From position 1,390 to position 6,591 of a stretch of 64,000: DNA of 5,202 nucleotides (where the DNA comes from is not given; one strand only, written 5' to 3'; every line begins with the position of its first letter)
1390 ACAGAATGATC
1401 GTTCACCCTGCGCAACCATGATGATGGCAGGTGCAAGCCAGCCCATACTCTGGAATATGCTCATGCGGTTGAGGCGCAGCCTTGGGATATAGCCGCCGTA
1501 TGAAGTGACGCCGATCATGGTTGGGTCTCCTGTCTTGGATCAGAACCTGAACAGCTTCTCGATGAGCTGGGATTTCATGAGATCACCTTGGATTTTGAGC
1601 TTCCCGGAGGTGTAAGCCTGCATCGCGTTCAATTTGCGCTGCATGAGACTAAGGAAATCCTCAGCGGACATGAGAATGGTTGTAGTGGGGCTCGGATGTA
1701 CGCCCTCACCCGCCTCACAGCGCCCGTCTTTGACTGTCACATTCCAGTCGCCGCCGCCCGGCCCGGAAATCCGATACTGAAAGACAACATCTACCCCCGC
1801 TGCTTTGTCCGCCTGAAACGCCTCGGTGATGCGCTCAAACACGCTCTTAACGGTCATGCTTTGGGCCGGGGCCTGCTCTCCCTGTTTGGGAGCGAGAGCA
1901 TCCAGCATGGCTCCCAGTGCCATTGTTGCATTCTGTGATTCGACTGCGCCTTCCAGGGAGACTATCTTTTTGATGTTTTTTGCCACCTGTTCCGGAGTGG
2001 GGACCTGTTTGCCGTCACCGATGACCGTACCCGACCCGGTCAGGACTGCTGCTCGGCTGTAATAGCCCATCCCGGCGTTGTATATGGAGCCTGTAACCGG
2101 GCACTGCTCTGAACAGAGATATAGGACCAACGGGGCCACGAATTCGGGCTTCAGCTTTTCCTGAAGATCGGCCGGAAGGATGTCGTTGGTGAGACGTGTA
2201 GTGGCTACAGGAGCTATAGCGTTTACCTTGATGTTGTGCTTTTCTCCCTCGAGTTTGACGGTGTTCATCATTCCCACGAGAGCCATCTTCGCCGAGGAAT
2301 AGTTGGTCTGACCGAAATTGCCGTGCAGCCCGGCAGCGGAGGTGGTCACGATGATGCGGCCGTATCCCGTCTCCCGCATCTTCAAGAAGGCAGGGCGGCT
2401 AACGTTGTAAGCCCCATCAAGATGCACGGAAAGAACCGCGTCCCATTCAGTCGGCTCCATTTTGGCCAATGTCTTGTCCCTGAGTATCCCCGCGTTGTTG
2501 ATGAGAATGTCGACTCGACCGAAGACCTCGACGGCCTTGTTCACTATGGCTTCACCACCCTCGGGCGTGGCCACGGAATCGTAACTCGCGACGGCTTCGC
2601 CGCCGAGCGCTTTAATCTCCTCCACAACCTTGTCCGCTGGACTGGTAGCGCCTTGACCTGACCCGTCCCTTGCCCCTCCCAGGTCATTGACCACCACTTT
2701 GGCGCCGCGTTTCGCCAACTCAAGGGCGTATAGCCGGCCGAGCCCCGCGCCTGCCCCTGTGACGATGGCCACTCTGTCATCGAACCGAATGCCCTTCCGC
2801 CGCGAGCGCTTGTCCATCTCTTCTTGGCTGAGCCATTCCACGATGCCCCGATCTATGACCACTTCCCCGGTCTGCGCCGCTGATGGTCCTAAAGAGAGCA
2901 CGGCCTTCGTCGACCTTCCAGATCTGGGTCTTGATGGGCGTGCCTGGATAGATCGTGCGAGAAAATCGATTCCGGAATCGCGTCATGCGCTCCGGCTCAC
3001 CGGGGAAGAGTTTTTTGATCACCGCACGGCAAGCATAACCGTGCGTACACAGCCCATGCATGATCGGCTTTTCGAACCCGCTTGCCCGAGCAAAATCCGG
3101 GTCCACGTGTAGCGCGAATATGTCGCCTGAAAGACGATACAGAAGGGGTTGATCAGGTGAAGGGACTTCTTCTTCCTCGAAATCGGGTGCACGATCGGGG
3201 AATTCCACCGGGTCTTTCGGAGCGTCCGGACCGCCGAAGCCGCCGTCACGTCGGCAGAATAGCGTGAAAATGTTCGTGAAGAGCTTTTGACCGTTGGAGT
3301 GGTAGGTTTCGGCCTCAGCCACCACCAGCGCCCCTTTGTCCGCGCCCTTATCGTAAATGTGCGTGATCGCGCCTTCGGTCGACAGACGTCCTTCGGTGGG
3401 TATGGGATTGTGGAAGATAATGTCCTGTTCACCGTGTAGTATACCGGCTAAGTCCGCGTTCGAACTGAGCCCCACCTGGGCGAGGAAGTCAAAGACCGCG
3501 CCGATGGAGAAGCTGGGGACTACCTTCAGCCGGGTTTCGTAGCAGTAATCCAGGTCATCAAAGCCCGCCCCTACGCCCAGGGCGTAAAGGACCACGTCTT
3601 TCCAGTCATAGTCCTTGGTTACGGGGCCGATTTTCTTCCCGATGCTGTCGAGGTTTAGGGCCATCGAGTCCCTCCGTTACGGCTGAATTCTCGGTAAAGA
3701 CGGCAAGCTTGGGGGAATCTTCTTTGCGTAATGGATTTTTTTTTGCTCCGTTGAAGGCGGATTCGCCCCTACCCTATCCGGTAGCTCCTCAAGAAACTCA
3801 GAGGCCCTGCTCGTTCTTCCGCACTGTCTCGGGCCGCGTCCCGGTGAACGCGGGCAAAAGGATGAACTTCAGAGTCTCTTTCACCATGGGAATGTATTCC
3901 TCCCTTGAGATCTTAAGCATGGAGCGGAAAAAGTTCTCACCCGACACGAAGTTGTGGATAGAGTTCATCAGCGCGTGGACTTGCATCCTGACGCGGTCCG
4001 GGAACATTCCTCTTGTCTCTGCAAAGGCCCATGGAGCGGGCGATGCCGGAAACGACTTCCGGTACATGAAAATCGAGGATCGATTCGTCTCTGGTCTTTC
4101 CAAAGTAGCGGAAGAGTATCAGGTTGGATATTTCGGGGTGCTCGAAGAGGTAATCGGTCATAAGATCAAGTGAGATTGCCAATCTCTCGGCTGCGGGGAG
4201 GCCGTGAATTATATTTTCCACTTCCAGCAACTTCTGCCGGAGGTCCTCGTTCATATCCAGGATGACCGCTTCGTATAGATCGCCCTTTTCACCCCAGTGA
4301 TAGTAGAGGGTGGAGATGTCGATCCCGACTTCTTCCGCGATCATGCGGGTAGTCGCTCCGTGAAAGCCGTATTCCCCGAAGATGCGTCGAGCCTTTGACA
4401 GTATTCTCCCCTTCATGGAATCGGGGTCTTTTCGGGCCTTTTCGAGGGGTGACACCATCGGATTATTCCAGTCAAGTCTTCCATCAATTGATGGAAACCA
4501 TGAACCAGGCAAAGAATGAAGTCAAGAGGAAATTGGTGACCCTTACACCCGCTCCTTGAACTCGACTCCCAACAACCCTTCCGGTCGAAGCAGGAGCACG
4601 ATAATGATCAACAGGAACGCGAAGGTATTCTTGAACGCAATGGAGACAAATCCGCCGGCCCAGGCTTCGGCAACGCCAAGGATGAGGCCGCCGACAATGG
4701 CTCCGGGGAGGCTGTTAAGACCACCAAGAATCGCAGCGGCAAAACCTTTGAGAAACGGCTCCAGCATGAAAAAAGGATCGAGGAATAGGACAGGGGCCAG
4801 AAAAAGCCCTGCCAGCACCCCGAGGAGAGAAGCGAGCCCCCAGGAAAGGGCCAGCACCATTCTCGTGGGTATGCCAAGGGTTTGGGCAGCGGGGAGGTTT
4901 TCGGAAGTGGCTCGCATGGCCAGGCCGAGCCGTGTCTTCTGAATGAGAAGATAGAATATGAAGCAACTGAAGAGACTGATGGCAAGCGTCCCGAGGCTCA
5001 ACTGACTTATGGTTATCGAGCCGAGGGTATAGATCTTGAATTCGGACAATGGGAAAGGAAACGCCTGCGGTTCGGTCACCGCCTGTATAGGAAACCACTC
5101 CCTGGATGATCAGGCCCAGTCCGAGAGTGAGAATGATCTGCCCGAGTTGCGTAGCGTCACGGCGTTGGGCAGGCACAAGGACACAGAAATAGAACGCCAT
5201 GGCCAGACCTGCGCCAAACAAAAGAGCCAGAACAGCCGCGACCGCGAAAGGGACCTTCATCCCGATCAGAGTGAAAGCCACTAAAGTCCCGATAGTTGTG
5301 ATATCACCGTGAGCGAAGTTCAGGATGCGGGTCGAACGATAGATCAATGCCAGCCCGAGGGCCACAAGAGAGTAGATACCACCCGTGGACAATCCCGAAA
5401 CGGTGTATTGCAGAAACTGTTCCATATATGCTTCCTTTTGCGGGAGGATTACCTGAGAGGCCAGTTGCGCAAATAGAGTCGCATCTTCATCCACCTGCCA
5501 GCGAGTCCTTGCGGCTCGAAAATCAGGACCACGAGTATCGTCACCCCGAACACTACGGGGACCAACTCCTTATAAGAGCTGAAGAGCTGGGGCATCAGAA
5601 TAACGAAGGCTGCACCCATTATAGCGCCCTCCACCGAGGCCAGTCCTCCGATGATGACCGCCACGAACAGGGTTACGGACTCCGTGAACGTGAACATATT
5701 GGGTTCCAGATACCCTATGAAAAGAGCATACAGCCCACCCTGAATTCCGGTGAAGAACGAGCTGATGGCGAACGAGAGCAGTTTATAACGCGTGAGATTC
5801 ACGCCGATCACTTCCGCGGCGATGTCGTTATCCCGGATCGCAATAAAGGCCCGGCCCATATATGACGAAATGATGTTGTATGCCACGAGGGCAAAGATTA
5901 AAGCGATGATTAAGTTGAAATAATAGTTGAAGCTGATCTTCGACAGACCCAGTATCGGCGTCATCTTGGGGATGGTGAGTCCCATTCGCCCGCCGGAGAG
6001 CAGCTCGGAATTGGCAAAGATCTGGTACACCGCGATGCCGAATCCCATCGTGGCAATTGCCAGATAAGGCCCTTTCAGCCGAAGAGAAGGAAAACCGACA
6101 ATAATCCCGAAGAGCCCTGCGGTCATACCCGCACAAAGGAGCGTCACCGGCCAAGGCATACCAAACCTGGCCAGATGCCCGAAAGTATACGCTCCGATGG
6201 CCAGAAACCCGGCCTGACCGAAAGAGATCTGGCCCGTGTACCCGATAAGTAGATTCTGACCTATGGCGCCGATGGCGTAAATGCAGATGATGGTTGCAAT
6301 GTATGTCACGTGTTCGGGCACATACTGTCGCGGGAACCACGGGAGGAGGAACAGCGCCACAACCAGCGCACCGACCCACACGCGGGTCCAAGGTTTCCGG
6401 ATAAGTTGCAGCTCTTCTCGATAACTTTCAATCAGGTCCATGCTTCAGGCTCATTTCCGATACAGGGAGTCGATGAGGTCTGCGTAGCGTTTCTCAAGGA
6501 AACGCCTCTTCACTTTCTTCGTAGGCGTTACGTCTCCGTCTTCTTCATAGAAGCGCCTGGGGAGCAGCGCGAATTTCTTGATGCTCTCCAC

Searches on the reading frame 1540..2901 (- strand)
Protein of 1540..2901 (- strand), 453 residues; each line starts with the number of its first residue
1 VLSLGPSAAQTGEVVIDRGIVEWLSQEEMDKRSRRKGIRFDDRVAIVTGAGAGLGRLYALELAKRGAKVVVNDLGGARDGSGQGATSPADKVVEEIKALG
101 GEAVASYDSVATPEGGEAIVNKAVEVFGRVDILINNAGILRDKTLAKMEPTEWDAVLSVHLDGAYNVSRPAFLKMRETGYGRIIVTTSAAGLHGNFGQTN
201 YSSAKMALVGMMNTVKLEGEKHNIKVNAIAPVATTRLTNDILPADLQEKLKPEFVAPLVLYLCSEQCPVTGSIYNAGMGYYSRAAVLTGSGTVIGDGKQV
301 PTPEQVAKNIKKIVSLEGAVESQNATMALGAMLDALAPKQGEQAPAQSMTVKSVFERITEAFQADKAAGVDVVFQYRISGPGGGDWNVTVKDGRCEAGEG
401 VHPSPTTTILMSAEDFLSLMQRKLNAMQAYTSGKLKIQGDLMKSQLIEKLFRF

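Call 80: search_protein_families(library=pfam, proteins=[window:1540-2901:-], max_evalue=0.001)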
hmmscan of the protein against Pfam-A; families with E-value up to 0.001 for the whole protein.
window:1540-2901:- (453 aa): 5 families
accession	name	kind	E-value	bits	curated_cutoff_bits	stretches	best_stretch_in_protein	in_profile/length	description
PF00106.31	adh_short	-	7.6e-42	143.4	26.6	1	43-234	1-182/195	short chain dehydrogenase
PF13561.12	adh_short_C2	-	2.3e-29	103.1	27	1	49-279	1-234/236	Enoyl-(Acyl carrier protein) reductase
PF02036.22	SCP2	-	2.3e-17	63.6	21.3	1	363-451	12-100/101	SCP-2 sterol transfer family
PF08659.16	KR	-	4.8e-17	62.9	22.6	1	46-219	4-167/180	KR domain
PF14864.11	Alkyl_sulf_C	-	7.9e-06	26.5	27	1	346-443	8-105/125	Alkyl sulfatase C-terminal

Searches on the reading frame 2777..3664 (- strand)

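Call 80: search_protein_families(library=pfam, proteins=[window:2777-3664:-], max_evalue=0.001)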
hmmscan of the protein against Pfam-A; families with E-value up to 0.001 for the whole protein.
window:2777-3664:- (295 aa): 3 families
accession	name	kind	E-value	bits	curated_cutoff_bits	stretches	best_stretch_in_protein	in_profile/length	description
PF22622.2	MFE-2_hydrat-2_N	-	1.2e-26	93.4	27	1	19-138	3-129/130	MFE-2 hydratase 2 N-terminal domain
PF01575.25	MaoC_dehydratas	-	1.5e-22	79.9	27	1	156-263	6-113/123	MaoC like domain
PF13452.11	FAS1_DH_region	-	1.3e-07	32.3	22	1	61-130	65-131/132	FAS1-like, dehydratase domain region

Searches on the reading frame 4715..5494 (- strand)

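Call 80: search_protein_families(library=pfam, proteins=[window:4715-5494:-], max_evalue=0.001)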
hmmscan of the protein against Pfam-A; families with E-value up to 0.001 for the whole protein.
window:4715-5494:- (259 aa): 1 family
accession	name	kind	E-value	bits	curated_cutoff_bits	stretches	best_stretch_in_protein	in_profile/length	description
PF02653.21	BPD_transp_2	-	8.2e-13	48.5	26.8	1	31-141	2-114/269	Branched-chain amino acid transport system / permease component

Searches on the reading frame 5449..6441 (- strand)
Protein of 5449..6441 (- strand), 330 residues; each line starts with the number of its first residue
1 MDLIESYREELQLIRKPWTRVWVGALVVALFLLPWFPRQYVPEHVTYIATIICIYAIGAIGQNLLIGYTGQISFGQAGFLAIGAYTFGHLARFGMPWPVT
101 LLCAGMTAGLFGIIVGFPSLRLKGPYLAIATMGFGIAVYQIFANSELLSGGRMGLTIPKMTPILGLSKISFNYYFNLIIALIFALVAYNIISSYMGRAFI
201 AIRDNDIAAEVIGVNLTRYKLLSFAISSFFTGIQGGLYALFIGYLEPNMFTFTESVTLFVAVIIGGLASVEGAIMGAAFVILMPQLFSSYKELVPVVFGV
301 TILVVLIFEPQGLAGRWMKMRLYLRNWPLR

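Call 80: search_protein_families(library=pfam, proteins=[window:5449-6441:-], max_evalue=0.001)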
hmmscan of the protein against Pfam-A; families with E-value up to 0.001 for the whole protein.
window:5449-6441:- (330 aa): 1 family
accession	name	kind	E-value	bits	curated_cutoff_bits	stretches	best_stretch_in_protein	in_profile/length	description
PF02653.21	BPD_transp_2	-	5.9e-41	140.8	26.8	1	46-306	3-269/269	Branched-chain amino acid transport system / permease component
